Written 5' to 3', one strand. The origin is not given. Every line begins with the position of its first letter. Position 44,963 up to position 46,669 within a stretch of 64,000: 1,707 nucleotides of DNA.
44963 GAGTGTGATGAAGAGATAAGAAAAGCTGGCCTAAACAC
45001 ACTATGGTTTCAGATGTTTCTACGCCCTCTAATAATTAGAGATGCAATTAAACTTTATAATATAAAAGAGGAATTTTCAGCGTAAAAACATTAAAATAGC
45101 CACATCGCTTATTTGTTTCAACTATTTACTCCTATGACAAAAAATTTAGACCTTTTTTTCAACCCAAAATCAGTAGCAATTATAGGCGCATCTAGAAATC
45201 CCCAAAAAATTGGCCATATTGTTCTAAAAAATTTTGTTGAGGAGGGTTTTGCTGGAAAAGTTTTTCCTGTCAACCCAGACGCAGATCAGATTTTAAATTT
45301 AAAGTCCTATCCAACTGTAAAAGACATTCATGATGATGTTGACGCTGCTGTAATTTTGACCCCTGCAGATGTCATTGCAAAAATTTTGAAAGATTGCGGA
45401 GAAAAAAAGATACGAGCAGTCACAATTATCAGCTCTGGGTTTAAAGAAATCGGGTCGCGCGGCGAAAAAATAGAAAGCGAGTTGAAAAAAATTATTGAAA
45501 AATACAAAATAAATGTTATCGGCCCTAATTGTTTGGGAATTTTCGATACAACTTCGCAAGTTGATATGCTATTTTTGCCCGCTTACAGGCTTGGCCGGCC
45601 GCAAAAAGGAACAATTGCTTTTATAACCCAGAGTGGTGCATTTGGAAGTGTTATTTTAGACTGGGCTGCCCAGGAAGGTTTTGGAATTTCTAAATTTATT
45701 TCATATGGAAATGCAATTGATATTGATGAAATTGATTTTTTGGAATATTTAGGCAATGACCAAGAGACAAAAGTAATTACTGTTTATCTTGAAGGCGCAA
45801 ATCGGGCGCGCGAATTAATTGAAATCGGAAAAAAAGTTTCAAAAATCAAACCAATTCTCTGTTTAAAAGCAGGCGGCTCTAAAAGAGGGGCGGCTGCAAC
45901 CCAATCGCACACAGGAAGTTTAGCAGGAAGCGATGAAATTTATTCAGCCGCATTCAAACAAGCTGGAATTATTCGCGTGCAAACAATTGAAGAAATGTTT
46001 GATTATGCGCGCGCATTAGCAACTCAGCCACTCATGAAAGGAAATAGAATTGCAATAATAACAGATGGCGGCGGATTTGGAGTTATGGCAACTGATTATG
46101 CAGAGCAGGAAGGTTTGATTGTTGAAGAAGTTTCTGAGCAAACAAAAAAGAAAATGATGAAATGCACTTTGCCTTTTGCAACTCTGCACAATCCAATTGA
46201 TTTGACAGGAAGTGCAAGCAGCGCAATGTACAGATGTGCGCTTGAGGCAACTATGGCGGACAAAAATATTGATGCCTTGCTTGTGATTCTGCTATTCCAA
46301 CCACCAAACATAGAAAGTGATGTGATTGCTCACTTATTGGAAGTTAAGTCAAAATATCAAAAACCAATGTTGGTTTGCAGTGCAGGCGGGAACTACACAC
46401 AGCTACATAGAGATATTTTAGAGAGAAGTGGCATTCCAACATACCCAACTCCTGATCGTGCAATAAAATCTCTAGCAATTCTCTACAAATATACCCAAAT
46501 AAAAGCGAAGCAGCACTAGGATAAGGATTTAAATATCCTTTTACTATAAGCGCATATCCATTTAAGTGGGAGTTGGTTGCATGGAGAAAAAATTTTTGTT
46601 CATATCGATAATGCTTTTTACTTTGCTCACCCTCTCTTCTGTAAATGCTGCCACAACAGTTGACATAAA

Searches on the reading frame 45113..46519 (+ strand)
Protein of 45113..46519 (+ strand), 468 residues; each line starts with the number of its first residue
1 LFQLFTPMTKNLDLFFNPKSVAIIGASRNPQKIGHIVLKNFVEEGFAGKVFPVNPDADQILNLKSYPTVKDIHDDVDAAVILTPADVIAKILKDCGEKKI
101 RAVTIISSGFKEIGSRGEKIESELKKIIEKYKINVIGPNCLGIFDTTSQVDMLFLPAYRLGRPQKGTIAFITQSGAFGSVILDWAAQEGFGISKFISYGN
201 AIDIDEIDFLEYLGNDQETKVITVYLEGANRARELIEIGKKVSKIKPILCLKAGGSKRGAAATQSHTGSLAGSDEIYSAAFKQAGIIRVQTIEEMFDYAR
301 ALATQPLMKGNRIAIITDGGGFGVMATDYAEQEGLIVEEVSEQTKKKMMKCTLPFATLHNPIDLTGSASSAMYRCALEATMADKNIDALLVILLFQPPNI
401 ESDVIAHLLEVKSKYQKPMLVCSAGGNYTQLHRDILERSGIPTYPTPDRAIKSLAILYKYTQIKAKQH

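Call 42: search_protein_families(library=pfam, proteins=[window:45113-46519:+])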
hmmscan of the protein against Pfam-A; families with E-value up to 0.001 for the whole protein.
window:45113-46519:+ (468 aa): 4 families
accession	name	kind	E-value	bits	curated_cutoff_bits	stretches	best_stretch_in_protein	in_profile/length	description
PF13607.11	Succ_CoA_lig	-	2e-54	183.5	27.4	1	165-302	1-138/138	Succinyl-CoA ligase like flavodoxin domain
PF13380.12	CoA_binding_2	-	3.4e-25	89.2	22.8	1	19-143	1-113/116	CoA binding domain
PF02629.25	CoA_binding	-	8.5e-15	55.7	22.3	1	17-109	2-97/97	CoA binding domain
PF19045.5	Ligase_CoA_2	-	2.4e-09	37.9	23.7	1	314-460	2-154/162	Ligase-CoA domain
